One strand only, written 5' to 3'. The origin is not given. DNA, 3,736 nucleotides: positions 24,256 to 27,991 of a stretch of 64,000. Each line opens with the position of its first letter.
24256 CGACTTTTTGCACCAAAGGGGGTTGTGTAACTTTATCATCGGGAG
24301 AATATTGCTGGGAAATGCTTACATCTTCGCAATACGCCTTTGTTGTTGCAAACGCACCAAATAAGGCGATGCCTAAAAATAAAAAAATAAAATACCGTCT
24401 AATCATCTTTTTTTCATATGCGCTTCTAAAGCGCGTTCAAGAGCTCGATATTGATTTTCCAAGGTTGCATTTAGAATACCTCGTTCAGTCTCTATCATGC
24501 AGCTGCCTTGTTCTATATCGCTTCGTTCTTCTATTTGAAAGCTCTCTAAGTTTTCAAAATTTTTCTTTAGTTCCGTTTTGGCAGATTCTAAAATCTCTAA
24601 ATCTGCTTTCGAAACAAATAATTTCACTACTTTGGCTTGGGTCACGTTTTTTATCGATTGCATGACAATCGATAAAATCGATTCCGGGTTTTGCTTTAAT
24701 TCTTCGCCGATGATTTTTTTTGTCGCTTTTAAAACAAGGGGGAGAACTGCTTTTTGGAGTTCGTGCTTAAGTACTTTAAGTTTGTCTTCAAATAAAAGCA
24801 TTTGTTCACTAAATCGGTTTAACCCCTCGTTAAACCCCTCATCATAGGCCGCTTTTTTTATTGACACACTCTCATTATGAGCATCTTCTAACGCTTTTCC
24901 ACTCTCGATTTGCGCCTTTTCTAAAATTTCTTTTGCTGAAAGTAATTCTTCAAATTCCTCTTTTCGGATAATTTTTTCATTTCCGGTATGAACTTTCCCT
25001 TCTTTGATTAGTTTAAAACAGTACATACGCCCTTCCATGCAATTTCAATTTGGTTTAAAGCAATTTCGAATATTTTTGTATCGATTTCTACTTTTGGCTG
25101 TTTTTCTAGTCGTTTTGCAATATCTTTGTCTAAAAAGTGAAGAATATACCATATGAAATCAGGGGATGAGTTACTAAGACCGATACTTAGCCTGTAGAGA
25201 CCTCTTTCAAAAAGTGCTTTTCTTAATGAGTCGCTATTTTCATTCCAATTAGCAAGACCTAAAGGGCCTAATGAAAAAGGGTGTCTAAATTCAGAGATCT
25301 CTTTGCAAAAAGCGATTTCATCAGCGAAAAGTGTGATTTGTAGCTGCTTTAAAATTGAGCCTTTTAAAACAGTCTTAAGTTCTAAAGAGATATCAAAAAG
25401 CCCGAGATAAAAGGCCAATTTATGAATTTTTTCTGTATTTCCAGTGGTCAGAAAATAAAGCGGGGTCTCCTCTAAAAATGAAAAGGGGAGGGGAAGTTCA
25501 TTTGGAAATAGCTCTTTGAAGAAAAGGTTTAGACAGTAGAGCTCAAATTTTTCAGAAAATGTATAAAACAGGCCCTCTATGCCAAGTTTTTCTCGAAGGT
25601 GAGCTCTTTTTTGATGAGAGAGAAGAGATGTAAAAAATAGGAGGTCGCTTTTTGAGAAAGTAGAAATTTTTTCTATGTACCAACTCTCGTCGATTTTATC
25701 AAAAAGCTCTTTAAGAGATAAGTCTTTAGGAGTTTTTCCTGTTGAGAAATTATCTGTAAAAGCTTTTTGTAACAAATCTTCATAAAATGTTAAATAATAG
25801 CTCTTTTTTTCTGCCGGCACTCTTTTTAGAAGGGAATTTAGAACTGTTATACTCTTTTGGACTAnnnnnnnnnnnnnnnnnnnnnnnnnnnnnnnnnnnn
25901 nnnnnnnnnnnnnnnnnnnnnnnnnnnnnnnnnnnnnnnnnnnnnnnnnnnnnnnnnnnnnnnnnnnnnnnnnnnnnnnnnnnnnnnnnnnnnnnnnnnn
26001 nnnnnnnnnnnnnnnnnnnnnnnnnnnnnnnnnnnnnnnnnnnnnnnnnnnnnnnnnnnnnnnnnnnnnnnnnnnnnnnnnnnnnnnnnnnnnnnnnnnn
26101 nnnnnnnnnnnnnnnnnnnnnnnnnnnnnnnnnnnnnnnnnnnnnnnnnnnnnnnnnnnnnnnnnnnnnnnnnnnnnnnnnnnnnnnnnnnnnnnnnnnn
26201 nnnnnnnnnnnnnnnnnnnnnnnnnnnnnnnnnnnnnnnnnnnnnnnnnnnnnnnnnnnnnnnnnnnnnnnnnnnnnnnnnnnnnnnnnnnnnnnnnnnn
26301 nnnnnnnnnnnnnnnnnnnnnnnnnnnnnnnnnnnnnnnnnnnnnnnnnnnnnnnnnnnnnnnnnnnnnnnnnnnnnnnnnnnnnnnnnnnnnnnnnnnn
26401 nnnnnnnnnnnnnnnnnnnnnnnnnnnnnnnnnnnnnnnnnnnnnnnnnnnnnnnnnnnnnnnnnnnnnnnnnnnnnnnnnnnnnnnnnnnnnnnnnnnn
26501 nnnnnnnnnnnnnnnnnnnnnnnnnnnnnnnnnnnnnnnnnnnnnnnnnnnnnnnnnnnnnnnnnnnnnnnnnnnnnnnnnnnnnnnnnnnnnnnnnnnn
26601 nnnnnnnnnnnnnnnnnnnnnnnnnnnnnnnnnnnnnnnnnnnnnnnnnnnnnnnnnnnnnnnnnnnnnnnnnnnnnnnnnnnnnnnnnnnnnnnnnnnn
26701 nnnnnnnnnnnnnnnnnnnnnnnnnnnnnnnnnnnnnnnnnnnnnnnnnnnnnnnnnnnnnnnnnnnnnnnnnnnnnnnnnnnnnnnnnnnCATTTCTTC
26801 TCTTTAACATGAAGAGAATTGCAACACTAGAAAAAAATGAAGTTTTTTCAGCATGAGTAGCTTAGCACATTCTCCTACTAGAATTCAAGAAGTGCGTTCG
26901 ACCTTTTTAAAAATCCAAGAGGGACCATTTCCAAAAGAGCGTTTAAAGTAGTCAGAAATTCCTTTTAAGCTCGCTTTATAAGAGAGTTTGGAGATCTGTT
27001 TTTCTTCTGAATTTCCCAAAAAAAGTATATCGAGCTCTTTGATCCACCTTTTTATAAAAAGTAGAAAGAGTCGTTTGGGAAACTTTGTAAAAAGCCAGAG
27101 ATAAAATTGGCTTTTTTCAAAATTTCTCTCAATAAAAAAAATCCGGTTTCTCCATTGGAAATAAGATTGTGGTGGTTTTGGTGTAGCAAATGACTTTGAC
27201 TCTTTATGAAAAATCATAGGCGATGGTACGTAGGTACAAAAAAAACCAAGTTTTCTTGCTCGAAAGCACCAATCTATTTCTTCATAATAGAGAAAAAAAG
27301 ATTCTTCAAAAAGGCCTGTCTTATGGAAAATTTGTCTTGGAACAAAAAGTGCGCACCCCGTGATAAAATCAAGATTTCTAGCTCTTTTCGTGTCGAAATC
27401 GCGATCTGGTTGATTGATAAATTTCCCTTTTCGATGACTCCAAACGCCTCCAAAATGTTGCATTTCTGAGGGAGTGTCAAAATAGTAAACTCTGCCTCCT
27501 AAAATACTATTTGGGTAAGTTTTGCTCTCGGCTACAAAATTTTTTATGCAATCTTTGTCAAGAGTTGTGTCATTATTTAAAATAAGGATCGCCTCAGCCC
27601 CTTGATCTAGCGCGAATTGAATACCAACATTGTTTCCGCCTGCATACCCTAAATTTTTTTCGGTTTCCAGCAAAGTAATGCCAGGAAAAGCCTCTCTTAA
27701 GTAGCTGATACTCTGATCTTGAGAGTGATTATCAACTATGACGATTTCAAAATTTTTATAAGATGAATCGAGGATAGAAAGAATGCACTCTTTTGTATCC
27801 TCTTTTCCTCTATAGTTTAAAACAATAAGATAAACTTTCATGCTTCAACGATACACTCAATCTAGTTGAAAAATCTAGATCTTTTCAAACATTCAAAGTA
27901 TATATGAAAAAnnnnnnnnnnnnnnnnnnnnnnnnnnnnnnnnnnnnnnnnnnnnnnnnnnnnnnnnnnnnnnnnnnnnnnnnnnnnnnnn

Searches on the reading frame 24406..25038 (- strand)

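Call 75: search_protein_families(library=pfam, max_evalue=0.001, proteins=[window:24406-25038:-])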
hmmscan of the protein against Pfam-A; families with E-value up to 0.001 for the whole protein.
window:24406-25038:- (211 aa): 1 family
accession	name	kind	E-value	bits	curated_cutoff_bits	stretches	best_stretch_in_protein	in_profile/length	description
PF02108.21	FliH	-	8.3e-21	74.7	24.1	1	74-199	5-127/128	Flagellar assembly protein FliH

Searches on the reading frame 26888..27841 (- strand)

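Call 75: search_protein_families(library=pfam, max_evalue=0.001, proteins=[window:26888-27841:-])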
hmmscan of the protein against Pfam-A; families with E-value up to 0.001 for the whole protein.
window:26888-27841:- (318 aa): 4 families
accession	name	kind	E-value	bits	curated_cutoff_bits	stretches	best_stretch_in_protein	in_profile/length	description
PF00535.33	Glycos_transf_2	-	1.8e-20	74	23.3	1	6-163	3-155/168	Glycosyl transferase family 2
PF13641.12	Glyco_tranf_2_3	-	4.7e-09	37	27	1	3-219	3-218/230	Glycosyltransferase like family 2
PF13632.12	Glyco_trans_2_3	-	1.5e-06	28.6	27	1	85-251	2-157/198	Glycosyl transferase family group 2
PF22427.2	SMMA_C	-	0.00074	19.8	26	0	260-285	12-37/78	Maltogenic amylase, C-terminal domain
